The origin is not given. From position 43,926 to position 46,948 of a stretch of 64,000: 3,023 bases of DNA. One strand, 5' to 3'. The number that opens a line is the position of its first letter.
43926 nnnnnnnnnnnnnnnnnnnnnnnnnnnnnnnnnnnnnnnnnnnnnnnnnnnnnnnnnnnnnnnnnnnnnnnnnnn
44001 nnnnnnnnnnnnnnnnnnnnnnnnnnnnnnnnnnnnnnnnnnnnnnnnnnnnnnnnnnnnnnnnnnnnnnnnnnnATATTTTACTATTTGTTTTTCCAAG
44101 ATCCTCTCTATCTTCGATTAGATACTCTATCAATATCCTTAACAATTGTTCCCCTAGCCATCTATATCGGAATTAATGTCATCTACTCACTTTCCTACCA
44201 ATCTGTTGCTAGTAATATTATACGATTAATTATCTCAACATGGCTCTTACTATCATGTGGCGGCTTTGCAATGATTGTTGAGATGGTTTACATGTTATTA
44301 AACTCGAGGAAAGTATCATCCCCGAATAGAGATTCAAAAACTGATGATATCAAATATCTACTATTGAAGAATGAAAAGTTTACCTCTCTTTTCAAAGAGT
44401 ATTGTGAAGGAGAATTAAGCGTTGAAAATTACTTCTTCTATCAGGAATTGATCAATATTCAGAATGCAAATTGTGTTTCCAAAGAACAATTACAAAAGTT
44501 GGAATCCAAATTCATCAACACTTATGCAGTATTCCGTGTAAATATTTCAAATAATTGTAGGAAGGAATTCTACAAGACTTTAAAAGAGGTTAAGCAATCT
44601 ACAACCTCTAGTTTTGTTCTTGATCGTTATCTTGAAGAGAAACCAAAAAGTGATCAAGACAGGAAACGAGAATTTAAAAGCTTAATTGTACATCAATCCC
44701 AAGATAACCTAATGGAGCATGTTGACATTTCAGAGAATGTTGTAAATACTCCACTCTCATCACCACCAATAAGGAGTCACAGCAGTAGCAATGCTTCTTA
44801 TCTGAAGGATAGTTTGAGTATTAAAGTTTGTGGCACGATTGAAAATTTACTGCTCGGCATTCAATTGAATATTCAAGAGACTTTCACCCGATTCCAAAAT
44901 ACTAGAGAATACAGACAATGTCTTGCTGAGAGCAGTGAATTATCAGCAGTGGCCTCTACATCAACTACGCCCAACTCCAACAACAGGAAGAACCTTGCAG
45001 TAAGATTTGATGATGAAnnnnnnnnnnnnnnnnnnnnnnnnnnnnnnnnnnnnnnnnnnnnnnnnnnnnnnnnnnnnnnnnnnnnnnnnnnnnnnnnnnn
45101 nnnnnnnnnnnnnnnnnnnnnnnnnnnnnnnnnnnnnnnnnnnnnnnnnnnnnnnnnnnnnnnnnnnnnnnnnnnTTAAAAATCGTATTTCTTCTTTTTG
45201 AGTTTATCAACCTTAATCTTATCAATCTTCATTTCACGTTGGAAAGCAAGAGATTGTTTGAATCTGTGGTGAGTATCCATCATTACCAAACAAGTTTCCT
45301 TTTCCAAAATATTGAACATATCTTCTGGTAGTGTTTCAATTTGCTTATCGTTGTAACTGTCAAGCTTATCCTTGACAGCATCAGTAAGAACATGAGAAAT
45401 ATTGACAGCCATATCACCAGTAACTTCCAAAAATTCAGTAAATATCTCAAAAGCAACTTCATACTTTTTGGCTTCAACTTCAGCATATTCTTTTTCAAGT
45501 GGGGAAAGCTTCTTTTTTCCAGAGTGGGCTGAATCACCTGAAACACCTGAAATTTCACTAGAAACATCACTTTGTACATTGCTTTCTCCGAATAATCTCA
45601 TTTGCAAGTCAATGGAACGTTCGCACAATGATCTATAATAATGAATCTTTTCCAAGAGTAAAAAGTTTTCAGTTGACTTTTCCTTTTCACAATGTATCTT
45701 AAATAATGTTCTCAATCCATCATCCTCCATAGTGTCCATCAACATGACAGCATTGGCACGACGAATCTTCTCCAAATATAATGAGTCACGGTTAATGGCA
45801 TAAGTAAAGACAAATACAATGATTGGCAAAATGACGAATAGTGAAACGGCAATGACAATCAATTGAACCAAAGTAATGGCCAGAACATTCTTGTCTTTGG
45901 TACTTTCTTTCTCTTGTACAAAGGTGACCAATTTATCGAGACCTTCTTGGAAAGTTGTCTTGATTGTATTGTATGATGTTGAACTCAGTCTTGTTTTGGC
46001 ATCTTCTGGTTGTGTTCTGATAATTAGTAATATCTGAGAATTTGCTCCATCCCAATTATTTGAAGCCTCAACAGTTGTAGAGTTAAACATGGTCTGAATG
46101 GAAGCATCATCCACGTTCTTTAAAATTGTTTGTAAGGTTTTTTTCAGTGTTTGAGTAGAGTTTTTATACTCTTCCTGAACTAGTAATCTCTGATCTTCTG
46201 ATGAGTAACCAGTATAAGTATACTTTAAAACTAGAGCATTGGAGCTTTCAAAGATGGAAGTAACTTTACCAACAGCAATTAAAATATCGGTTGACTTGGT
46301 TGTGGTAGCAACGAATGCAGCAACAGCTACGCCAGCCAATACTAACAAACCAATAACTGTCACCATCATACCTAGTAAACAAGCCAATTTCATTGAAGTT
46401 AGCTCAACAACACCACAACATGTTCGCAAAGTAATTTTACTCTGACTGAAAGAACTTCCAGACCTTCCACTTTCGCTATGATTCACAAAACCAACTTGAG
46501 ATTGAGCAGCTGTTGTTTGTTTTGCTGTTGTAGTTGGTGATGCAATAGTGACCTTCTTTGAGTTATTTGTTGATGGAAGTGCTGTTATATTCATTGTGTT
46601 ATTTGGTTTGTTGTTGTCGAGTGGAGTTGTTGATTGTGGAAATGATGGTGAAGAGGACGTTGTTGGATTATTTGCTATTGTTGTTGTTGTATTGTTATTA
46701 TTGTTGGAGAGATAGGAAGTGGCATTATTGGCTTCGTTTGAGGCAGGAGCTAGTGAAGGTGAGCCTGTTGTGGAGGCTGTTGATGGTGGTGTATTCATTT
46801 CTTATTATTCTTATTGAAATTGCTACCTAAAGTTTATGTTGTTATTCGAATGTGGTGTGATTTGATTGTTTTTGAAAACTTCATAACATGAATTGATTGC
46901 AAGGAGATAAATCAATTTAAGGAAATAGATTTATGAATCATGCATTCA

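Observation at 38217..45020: Two adjacent 7TM-RGS fusion genes whose RGS domains are completed only after splicing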

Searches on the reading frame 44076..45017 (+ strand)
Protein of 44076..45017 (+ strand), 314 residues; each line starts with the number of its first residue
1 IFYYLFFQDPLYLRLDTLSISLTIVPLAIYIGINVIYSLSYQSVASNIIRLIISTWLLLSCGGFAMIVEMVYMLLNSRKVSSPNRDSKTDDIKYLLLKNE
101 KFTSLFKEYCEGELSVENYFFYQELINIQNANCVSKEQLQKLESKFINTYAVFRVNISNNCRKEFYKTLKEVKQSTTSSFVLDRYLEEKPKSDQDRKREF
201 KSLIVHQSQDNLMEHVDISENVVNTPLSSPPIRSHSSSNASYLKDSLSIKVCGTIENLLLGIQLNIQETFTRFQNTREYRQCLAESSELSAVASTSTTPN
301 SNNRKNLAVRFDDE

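Call 30: predict_structure(protein=window:44076-45017:+)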
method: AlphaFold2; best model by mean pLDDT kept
length: 314 residues; sequences in the alignment: 1
mean_pLDDT: 39.7   pTM: 0.21
mean pLDDT of the five models: 39.7, 37.3, 36.5, 35.7, 33.0
residues with pLDDT >= 90: 0; 70-90: 0; 50-70: 54; < 50: 260
segments of 3 or more residues with pLDDT < 50: 1-17, 69-71, 73-162, 164-275, 277-279, 281-283, 285-314
pLDDT, mean of each block of 10 residues (from residue 1): 42 46 57 60 62 63 54 43 34 32 42 34 33 36 34 38 46 34 29 35 27 24 26 28 24 33 40 47 48 43 39 37
secondary structure, 60 per line:
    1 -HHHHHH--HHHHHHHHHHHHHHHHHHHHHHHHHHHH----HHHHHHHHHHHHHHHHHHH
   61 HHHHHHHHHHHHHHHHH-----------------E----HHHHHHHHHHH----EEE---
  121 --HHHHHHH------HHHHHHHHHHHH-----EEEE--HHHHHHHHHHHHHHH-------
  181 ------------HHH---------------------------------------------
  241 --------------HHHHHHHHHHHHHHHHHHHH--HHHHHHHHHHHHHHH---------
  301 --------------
elements in order: H2-7 H10-37 H42-77 H100-110 E115-117 H123-129 H136-147 E153-156 H159-173 H255-274 H277-291

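Call 33: search_protein_representatives(protein=window:44076-45017:+)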
Query: 314 residues. Proteins with E-value up to 0.001 (for the whole library): 122; up to 1e-10: 27; up to 1e-30: 1. The best 122 are listed.
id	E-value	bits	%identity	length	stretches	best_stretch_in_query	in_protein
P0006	1.6e-169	578.9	99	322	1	42-314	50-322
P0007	8.1e-23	97.7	35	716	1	4-181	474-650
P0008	3.7e-21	92.2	31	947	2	3-180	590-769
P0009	3.2e-17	79.3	30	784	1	3-188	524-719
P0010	3.9e-17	79.0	31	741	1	3-173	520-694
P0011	2.9e-16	76.2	31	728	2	3-174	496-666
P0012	1.5e-15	73.8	29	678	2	3-174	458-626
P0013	1.8e-15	73.6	28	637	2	2-173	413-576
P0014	6.8e-15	71.7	32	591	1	1-176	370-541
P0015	9.8e-15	71.1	32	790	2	4-177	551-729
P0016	1.5e-14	70.6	37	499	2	4-177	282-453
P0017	4.5e-14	69.0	33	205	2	36-177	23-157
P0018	5.2e-14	68.8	31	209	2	7-178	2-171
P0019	8.6e-14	68.1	29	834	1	3-280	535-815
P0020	1.1e-13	67.8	32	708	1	2-171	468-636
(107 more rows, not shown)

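Call 36: search_protein_families(library=pfam, alignment_id=A1, max_evalue=0.01)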
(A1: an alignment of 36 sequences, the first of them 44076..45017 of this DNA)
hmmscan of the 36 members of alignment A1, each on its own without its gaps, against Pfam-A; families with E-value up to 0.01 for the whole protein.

A. member 1, window:44076-45017:+ (314 aa): 0 families

B. families by the number of members that match (of 36 scanned): 2 families
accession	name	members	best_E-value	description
PF00615.24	RGS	26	1.9e-09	Regulator of G protein signaling domain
PF01825.27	GPS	1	1.6e-07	GPCR proteolysis site, GPS, motif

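Call 37: search_solved_structures(query=A1, max_evalue=0.1, show_alignments=1)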
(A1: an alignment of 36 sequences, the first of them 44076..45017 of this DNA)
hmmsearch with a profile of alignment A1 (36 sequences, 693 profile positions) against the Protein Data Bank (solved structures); distinct sequences matched with E-value up to 0.1: 35.
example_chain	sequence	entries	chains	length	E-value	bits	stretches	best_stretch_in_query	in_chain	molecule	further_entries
6am3_X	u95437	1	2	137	1.2e-10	43.8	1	546-621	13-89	Regulator of G-protein signaling 17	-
1zv4_X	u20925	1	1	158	1.9e-10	43.2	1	545-621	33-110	Regulator of G-protein signaling 17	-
4igu_A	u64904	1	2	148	2.8e-08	36.1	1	548-620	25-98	CG5036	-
2crp_A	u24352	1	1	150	9.7e-08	34.3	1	545-620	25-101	Regulator of G-protein signaling 5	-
2dlv_A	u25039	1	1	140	1.5e-07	33.7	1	547-631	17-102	Regulator of G-protein signaling 18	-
2jm5_A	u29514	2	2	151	1.5e-07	33.6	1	548-633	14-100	Regulator of G-protein signaling 18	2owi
2ihb_B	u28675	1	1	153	1.6e-07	33.6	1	545-621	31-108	Regulator of G-protein signalling 10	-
2i59_A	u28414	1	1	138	1.8e-07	33.3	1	545-621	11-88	Regulator of G-protein signaling 10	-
2dlr_A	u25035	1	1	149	2.4e-07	32.9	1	546-621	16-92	Regulator of G-protein signaling 10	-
1cmz_A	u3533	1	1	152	2.7e-07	32.8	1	547-629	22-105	PROTEIN (GAIP (G-ALPHA INTERACTING) PROTEIN)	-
2bv1_A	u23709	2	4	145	2.7e-07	32.8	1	545-624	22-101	REGULATOR OF G-PROTEIN SIGNALLING 1 | Regulator of G-protein signaling 1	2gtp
5do9_B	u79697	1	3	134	1.3e-06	30.6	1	545-627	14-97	Regulator of G-protein signaling 8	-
2ode_B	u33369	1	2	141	1.4e-06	30.4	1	545-628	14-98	Regulator of G-protein signaling 8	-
2ihd_A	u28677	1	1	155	1.7e-06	30.2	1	542-627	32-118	Regulator of G-protein signaling 8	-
2a72_A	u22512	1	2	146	7.6e-06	28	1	549-684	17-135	Regulator of G-protein signalling 7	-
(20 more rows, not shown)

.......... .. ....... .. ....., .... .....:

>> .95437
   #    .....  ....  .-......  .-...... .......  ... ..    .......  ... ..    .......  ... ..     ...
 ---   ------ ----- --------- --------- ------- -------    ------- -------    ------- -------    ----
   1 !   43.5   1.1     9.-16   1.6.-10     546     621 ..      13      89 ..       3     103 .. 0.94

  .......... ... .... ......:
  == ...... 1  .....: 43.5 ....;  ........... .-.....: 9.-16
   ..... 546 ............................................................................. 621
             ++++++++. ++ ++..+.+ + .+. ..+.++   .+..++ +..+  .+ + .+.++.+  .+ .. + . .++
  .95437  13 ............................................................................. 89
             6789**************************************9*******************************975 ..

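Call 39: find_encoding_contigs(protein=P0128, flank=5000, max_places=3)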
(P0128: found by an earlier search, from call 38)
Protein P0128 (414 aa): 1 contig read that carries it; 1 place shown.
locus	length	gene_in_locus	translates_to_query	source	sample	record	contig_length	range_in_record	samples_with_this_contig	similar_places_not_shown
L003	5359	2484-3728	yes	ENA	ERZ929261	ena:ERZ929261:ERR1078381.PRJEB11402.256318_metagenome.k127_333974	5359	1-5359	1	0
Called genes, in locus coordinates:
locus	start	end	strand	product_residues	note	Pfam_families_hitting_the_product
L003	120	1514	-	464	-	PF00503:G-alpha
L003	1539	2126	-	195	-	-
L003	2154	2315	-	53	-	-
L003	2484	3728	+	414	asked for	-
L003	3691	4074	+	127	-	PF00615:RGS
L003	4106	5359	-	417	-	?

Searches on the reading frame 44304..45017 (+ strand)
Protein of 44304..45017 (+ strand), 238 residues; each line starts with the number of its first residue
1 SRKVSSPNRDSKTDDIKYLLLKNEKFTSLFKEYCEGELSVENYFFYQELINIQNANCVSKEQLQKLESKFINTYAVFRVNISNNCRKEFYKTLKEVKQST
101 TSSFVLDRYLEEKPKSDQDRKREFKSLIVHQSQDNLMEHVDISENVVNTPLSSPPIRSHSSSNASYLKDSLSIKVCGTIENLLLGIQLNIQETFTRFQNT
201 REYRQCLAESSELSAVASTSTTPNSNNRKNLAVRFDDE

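Call 31: search_solved_structures(query=window:44304-45017:+, max_evalue=10, show_alignments=3)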
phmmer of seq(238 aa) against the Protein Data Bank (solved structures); distinct sequences matched with E-value up to 10: 4.
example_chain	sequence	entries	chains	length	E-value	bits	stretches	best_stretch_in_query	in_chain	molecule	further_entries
2crp_A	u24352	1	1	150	0.45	13.6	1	19-105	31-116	Regulator of G-protein signaling 5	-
6kmb_A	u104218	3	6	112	0.75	12.9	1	81-114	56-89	Nuclear protein STH1/NPS1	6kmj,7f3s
6mr4_A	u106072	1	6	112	0.75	12.9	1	81-114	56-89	Nuclear protein STH1/NPS1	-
6uy1_A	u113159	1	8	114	0.79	12.8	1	81-114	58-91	Nuclear protein STH1/NPS1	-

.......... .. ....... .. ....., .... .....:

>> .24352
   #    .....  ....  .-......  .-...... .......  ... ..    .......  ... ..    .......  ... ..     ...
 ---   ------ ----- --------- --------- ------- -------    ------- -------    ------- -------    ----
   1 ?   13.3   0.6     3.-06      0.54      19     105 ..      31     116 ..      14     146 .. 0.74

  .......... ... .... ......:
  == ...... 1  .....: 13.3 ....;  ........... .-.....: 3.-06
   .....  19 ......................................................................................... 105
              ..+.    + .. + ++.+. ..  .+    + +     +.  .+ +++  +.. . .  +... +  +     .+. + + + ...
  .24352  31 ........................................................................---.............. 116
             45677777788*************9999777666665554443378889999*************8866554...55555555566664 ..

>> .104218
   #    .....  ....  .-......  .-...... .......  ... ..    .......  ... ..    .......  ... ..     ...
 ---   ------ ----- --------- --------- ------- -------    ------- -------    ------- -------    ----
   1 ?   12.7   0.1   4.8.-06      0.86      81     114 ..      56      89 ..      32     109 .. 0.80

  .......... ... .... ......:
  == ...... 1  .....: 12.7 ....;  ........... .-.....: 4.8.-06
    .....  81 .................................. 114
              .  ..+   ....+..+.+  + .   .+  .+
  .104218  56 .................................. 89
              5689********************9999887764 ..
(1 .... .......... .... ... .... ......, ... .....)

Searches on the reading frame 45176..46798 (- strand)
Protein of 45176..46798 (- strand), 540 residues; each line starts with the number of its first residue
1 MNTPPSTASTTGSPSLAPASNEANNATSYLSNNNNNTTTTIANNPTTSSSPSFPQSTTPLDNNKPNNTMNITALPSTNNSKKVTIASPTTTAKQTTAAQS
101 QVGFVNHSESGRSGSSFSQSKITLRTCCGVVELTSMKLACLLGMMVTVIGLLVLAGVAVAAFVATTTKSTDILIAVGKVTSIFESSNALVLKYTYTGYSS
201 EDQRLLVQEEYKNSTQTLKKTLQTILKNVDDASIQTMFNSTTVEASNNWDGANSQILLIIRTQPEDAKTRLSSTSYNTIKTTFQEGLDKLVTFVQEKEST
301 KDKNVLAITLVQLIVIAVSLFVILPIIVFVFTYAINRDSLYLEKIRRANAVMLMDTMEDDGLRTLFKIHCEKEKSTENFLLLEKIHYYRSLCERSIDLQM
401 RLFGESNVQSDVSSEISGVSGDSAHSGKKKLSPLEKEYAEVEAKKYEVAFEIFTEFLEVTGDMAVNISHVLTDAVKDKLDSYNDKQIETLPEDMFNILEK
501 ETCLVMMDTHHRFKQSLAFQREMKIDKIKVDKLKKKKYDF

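Call 4: search_protein_families(library=pfam, max_evalue=1, proteins=[window:45176-46798:-])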
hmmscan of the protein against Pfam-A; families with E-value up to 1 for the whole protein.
window:45176-46798:- (540 aa): 2 families
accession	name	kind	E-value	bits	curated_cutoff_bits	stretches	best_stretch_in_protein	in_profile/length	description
PF00615.24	RGS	-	0.00021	22.1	23.9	1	356-521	5-116/117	Regulator of G protein signaling domain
PF10029.15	DUF2271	-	0.037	14.2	27.3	1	411-455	59-105/136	Predicted periplasmic protein (DUF2271)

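Call 38: list_cluster_members(proteins=[P0001, P0006, P0007, P0008, P0009, P0010, P0011, window:45179-46798:-, window:39870-41369:-, P0012])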
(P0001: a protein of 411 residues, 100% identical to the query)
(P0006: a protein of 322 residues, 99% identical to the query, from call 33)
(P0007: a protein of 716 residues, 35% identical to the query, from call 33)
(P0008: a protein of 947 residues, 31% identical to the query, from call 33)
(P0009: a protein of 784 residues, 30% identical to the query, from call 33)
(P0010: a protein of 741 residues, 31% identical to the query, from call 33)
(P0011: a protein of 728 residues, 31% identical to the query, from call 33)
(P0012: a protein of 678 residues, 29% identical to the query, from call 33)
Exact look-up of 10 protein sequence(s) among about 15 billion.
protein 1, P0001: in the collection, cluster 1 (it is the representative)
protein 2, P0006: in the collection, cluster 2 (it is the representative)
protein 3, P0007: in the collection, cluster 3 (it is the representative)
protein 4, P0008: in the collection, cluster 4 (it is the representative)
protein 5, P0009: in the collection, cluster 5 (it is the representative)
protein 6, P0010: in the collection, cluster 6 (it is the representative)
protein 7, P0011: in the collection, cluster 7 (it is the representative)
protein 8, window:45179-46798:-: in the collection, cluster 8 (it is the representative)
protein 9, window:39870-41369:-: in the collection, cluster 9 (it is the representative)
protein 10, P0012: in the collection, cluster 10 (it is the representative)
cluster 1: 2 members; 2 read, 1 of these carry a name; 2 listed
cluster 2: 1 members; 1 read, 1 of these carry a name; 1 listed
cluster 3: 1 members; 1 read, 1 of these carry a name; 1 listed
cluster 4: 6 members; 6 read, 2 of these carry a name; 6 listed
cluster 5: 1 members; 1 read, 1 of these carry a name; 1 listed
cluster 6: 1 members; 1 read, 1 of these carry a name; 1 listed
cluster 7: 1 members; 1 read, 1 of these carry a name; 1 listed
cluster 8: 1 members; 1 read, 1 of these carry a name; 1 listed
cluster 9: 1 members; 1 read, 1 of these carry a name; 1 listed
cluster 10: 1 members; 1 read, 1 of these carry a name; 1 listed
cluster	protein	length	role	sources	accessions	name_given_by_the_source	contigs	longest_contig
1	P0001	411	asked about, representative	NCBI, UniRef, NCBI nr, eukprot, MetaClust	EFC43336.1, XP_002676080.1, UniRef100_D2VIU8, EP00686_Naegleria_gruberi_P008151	predicted protein [Naegleria gruberi] | Predicted protein n=1 Tax=Naegleria gruberi TaxID=5762 RepID=D2VIU8_NAEGR | uncharacterized protein NAEGRDRAFT_68807 [Naegleria gruberi]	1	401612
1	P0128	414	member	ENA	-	-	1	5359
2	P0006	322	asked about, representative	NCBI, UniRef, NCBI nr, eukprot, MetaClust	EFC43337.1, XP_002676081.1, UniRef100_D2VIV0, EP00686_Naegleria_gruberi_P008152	predicted protein [Naegleria gruberi] | Predicted protein n=1 Tax=Naegleria gruberi TaxID=5762 RepID=D2VIV0_NAEGR | uncharacterized protein NAEGRDRAFT_49902 [Naegleria gruberi]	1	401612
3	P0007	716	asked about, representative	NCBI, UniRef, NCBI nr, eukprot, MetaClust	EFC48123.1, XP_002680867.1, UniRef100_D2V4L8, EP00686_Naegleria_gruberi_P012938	predicted protein [Naegleria gruberi] | Predicted protein n=1 Tax=Naegleria gruberi TaxID=5762 RepID=D2V4L8_NAEGR | uncharacterized protein NAEGRDRAFT_63837 [Naegleria gruberi]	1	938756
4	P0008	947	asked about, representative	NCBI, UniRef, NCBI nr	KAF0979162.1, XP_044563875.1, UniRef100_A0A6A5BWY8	hypothetical protein FDP41_001505 [Naegleria fowleri] | RGS domain-containing protein n=1 Tax=Naegleria fowleri TaxID=5763 RepID=A0A6A5BWY8_NAEFO | uncharacterized protein FDP41_001505 [Naegleria fowleri]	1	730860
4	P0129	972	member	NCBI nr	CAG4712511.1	unnamed protein product [Naegleria fowleri]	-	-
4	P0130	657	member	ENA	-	-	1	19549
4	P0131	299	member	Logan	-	-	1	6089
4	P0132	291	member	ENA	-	-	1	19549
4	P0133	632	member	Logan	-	-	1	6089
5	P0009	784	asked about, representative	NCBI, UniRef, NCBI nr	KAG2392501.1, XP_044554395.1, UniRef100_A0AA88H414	hypothetical protein C9374_011226 [Naegleria lovaniensis] | RGS domain-containing protein n=1 Tax=Naegleria lovaniensis TaxID=51637 ... | uncharacterized protein C9374_011226 [Naegleria lovaniensis]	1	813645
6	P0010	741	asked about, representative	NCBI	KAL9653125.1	hypothetical protein ABK040_006342 [Willaertia magna]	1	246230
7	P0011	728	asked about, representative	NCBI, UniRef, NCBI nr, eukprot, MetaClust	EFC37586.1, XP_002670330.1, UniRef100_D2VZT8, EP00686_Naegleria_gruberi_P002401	predicted protein [Naegleria gruberi] | Predicted protein n=1 Tax=Naegleria gruberi TaxID=5762 RepID=D2VZT8_NAEGR | uncharacterized protein NAEGRDRAFT_74614 [Naegleria gruberi]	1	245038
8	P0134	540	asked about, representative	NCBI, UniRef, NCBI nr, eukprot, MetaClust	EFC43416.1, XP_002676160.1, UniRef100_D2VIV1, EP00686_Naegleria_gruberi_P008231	predicted protein [Naegleria gruberi] | Predicted protein n=1 Tax=Naegleria gruberi TaxID=5762 RepID=D2VIV1_NAEGR | uncharacterized protein NAEGRDRAFT_68810 [Naegleria gruberi]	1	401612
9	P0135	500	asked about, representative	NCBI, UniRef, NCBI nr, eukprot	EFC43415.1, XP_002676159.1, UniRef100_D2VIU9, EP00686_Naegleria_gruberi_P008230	predicted protein [Naegleria gruberi] | Predicted protein n=1 Tax=Naegleria gruberi TaxID=5762 RepID=D2VIU9_NAEGR | uncharacterized protein NAEGRDRAFT_49901 [Naegleria gruberi]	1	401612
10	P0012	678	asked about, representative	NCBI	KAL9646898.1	hypothetical protein ABK040_013758 [Willaertia magna]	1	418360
